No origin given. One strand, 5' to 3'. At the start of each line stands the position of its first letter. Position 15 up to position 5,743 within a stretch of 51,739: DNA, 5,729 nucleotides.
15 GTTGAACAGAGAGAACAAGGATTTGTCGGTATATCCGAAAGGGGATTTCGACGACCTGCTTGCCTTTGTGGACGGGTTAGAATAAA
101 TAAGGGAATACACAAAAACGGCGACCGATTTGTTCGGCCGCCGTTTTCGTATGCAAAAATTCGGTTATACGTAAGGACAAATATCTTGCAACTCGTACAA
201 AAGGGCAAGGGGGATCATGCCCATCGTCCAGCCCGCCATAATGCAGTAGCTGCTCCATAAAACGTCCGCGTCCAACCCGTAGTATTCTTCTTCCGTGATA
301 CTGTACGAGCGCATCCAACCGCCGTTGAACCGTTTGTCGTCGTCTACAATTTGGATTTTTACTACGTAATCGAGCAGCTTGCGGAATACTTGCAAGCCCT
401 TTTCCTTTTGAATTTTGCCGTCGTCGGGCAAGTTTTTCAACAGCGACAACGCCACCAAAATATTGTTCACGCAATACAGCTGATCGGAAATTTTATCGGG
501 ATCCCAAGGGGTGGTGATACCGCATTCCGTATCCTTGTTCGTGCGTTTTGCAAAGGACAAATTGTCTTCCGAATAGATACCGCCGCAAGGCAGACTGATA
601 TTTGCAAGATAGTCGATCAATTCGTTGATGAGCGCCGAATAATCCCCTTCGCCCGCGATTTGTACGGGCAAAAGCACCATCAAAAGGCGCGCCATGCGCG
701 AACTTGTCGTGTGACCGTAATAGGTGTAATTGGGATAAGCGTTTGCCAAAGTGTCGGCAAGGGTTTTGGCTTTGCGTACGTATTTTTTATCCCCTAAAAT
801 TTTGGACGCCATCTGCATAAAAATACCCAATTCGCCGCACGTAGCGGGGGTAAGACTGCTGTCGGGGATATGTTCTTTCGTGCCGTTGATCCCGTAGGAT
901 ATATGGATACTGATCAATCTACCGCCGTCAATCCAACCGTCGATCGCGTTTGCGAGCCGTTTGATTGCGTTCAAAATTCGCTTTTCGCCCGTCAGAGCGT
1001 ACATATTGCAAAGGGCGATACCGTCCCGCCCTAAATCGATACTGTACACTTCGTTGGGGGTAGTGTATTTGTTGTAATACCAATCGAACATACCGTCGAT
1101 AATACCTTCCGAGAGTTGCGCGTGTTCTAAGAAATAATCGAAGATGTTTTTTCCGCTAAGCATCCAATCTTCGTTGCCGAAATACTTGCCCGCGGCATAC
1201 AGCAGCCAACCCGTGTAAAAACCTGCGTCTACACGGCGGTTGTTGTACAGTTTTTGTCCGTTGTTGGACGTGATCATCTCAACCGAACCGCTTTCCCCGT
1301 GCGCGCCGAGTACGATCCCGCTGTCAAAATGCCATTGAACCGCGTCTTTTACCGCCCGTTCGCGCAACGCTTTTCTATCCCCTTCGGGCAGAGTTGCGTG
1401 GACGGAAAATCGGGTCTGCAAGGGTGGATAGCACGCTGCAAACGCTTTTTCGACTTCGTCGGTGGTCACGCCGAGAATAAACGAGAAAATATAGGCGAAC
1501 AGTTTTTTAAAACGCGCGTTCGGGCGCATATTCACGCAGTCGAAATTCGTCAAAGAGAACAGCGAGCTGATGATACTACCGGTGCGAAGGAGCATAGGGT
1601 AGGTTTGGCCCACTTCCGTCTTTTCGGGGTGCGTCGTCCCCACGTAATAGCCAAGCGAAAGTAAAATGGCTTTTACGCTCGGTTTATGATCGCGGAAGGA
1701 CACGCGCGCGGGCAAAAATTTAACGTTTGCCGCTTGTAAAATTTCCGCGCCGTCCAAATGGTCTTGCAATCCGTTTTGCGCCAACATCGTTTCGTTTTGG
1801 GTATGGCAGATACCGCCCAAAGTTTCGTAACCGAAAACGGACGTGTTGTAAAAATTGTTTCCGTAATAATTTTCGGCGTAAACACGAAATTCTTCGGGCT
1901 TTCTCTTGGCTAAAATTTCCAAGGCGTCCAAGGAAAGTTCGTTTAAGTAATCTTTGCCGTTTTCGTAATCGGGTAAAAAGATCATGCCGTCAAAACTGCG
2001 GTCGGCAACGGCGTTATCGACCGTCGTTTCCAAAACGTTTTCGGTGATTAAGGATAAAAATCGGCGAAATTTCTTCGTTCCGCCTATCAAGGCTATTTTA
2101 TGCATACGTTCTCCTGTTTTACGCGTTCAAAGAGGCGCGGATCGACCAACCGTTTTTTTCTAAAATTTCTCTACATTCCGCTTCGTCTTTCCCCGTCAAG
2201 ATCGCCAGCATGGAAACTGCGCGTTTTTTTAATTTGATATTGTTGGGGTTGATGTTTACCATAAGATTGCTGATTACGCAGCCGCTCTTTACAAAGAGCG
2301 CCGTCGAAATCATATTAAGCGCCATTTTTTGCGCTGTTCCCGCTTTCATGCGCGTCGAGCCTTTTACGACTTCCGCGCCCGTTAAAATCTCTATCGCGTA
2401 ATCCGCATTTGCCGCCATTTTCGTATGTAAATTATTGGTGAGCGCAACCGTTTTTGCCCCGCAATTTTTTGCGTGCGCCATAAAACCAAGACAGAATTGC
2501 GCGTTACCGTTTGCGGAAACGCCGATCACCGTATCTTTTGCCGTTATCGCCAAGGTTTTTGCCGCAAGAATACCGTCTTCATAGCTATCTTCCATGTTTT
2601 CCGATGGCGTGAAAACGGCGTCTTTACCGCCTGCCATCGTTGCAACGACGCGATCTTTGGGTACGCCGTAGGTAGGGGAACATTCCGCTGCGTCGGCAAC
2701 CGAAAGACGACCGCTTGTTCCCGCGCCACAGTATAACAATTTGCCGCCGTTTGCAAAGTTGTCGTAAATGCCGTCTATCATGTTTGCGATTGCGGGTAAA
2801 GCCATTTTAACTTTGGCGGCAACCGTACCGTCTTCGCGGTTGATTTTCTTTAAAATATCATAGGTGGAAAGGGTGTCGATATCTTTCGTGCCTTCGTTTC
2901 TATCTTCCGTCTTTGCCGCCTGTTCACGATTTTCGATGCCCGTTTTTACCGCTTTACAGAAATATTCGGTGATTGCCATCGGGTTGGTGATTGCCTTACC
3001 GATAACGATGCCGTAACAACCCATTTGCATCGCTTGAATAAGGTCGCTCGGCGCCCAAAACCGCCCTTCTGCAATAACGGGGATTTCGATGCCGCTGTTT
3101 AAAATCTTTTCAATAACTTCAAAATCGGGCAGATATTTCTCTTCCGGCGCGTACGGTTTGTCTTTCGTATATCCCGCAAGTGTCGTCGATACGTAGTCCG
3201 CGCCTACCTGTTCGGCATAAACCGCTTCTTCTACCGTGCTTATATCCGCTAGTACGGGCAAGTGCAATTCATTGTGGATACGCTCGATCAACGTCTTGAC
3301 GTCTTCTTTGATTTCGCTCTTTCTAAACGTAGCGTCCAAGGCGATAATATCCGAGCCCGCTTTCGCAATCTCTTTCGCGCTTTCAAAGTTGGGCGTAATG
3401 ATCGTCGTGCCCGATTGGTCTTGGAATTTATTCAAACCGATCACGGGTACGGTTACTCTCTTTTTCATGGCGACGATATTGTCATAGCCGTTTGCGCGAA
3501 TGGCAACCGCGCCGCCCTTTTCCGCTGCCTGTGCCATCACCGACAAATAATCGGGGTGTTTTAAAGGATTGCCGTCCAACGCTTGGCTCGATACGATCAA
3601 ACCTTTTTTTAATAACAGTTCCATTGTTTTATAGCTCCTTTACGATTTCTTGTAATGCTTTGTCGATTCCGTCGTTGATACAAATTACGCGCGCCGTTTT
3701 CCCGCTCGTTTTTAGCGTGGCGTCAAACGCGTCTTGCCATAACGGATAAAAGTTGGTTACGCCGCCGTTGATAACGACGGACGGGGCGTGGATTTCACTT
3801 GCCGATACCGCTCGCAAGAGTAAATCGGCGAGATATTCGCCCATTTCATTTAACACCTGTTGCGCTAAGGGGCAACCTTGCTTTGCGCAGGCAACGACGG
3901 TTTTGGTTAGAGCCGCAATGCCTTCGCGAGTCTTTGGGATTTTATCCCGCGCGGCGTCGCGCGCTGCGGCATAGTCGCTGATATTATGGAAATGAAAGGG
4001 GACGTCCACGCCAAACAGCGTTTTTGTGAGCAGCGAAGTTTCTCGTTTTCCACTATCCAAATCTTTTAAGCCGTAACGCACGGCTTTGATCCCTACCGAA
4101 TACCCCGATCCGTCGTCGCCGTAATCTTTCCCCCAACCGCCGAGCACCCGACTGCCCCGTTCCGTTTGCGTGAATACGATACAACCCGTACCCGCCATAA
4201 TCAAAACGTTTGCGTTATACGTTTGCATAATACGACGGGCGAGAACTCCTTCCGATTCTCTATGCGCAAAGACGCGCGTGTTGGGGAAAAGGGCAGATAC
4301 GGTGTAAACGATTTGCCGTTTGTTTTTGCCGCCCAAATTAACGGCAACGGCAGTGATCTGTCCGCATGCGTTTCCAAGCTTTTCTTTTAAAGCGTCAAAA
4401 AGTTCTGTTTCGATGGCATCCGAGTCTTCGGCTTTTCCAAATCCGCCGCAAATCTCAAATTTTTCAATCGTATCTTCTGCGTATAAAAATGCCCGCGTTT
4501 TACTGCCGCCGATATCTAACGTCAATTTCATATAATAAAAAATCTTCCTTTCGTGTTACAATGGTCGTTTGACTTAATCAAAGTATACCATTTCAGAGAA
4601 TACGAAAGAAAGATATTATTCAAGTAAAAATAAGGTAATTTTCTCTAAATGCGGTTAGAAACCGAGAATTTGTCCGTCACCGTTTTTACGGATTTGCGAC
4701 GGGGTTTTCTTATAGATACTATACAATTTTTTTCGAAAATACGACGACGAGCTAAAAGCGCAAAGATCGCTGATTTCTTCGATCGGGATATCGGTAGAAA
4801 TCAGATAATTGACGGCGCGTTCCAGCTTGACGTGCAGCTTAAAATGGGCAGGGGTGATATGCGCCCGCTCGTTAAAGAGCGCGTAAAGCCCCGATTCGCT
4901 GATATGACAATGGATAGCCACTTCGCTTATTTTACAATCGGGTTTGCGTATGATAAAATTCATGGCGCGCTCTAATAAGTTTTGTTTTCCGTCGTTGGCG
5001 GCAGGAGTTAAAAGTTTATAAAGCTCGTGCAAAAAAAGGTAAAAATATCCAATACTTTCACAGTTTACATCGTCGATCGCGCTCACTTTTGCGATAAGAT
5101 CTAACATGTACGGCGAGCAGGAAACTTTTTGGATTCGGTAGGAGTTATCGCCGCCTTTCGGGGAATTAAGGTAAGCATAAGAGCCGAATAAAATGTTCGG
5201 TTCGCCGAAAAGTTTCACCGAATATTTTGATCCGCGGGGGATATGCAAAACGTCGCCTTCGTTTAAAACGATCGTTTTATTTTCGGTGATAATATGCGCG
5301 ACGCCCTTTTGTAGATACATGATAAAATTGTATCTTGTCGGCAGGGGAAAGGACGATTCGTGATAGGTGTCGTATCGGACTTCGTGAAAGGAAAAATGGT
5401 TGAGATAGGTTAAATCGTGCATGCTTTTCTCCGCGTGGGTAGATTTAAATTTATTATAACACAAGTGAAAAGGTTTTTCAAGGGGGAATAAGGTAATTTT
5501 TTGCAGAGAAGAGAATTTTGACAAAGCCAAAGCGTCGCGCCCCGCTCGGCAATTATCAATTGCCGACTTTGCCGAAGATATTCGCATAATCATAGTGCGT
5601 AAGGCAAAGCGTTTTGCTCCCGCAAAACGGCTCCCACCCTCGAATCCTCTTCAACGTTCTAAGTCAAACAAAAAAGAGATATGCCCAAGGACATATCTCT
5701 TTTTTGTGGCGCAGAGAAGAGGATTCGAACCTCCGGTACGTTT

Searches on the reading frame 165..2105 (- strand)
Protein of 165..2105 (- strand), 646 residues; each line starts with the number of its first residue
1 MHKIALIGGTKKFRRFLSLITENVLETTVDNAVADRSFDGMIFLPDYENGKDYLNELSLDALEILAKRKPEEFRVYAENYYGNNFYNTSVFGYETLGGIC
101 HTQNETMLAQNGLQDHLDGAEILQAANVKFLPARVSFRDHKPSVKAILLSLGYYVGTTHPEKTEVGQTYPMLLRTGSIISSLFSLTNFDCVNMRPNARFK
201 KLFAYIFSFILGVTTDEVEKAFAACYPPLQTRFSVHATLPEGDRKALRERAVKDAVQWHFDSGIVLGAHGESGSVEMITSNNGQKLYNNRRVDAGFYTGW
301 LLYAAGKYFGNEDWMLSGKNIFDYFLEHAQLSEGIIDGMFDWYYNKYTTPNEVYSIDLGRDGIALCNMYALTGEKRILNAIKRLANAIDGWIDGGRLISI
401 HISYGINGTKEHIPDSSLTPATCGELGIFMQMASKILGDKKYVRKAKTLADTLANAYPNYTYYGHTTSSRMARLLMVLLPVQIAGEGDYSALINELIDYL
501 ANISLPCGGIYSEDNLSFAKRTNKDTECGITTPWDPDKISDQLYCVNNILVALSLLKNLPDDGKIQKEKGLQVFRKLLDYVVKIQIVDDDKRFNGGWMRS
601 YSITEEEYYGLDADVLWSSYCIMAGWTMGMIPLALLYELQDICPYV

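Call 25: search_protein_families(library=pfam, proteins=[window:165-2105:-], max_evalue=0.0001)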
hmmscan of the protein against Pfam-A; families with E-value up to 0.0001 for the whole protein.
window:165-2105:- (646 aa): 0 families

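Call 30: search_protein_families(library=ncbifam, proteins=[window:165-2105:-], max_evalue=0.001)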
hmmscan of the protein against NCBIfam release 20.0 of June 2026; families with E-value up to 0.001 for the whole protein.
window:165-2105:- (646 aa): 0 families

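Call 79: search_solved_structures(query=window:165-2105:-, max_evalue=1)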
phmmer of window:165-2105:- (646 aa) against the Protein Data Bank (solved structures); distinct sequences matched with E-value up to 1: 1.
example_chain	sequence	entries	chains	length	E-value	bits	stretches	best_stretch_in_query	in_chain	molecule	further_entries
9v1i_la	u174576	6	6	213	0.75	11.2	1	154-249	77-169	60S ribosomal protein L26, putative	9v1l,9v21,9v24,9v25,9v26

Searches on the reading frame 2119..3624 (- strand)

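Call 25: search_protein_families(library=pfam, proteins=[window:2119-3624:-], max_evalue=0.0001)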
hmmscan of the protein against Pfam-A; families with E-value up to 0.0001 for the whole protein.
window:2119-3624:- (501 aa): 6 families
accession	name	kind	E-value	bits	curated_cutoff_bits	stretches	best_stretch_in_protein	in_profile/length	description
PF04131.20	NanE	-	2.6e-50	170.8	27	1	28-227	2-191/192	Putative N-acetylmannosamine-6-phosphate epimerase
PF22645.1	GKRP_SIS_N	-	6.9e-12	45.6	27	1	279-384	2-111/113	Glucokinase regulatory protein N-terminal SIS domain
PF01380.27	SIS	-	6.7e-09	36.1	25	1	346-439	36-128/131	SIS domain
PF13580.11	SIS_2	-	1.8e-08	34.9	27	1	277-396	19-137/138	SIS domain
PF05690.20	ThiG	-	3.6e-08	33.5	23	1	173-235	168-233/247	Thiazole biosynthesis protein ThiG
PF01207.24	Dus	-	8.2e-05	22.3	20.4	0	167-237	172-241/311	Dihydrouridine synthase (Dus)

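Call 30: search_protein_families(library=ncbifam, proteins=[window:2119-3624:-], max_evalue=0.001)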
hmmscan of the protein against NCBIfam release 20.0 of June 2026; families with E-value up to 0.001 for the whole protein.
window:2119-3624:- (501 aa): 15 families
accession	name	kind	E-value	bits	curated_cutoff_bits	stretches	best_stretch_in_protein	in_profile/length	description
NF003915.0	PRK05441.1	subfamily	1.9e-94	316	168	1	235-498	4-267/300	N-acetylmuramic acid 6-phosphate etherase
NF009222.0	PRK12570.1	subfamily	1e-83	280.7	255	1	236-497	12-273/307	N-acetylmuramic acid 6-phosphate etherase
TIGR00274.1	TIGR00274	equivalog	2.5e-81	273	302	1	239-494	3-258/291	N-acetylmuramic acid 6-phosphate etherase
NF002231.0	PRK01130.1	subfamily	1.2e-71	240.4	189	1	5-227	11-228/230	putative N-acetylmannosamine-6-phosphate 2-epimerase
TIGR00441.1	gmhA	equivalog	8.1e-09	35.7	209.45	1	286-413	4-130/154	D-sedoheptulose 7-phosphate isomerase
NF001628.0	PRK00414.1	equivalog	1.6e-06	27.9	265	1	278-413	29-162/192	D-sedoheptulose 7-phosphate isomerase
NF041755.1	RuMP_HxlAB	equivalog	2.5e-06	26.7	500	0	357-468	283-386/391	bifunctional 3-hexulose-6-phosphate synthase/6-phospho-3-hexuloisomerase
NF001484.0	PRK00331.1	subfamily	1.6e-05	23.5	381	1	359-453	330-422/601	isomerizing glutamine--fructose-6-phosphate transaminase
TIGR03127.2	RuMP_HxlB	equivalog_domain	9e-05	22.4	160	1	357-460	67-165/178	6-phospho-3-hexuloisomerase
NF040776.2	AlsR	equivalog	0.00018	20.5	400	1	356-412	170-226/279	transcriptional repressor AlsR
TIGR00737.1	nifR3_yhdG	equivalog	0.0002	20.7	293.3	0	128-232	147-245/319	tRNA dihydrouridine synthase DusB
TIGR01135.1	glmS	equivalog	0.00026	19.6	418.05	1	357-454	333-428/607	glutamine--fructose-6-phosphate transaminase (isomerizing)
NF008458.0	PRK11337.1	equivalog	0.00033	19.7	378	1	360-445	186-266/293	MurR/RpiR family transcriptional regulator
NF010112.0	PRK13585.1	equivalog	0.0007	19.2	243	0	171-214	184-226/241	1-(5-phosphoribosyl)-5-[(5-phosphoribosylamino)methylideneamino]imidazole-4-carboxamide isomerase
TIGR00007.1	TIGR00007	equivalog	0.00098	18.8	228.95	0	166-213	176-222/231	1-(5-phosphoribosyl)-5-[(5-phosphoribosylamino)methylideneamino]imidazole-4-carboxamide isomerase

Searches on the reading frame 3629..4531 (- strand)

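Call 25: search_protein_families(library=pfam, proteins=[window:3629-4531:-], max_evalue=0.0001)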
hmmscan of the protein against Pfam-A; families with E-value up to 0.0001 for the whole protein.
window:3629-4531:- (300 aa): 2 families
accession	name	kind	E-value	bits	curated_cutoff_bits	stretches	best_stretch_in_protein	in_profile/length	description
PF01869.26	BcrAD_BadFG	-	1.2e-15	58.2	31.5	1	5-265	3-237/271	BadF/BadG/BcrA/BcrD ATPase family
PF00480.26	ROK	-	3e-05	24.1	22.9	0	204-270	192-255/294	ROK family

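Call 30: search_protein_families(library=ncbifam, proteins=[window:3629-4531:-], max_evalue=0.001)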
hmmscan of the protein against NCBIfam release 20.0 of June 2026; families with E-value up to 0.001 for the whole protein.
window:3629-4531:- (300 aa): 1 family
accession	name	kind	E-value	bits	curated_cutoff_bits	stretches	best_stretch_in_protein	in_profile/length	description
NF046058.1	NagK_SO3507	equivalog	1.5e-15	57.5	370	1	110-265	124-266/295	N-acetylglucosamine kinase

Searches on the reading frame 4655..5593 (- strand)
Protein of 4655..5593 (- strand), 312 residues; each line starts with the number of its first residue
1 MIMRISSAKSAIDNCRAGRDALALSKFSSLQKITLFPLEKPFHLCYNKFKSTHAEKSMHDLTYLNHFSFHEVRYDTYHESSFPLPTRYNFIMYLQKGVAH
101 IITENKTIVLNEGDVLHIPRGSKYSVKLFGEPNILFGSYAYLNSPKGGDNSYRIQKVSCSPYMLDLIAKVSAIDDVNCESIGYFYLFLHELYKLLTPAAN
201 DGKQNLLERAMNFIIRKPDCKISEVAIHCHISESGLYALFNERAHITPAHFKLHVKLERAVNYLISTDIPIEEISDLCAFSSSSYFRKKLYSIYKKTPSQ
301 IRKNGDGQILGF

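Call 25: search_protein_families(library=pfam, proteins=[window:4655-5593:-], max_evalue=0.0001)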
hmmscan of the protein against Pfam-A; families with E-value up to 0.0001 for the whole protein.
window:4655-5593:- (312 aa): 2 families
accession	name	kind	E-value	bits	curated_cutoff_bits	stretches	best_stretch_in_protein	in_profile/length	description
PF12833.13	HTH_18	-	1.5e-13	51.3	33.6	1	228-303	4-79/80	Helix-turn-helix domain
PF00165.29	HTH_AraC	-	1.3e-10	41.6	26.6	1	265-303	2-42/42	Bacterial regulatory helix-turn-helix proteins, AraC family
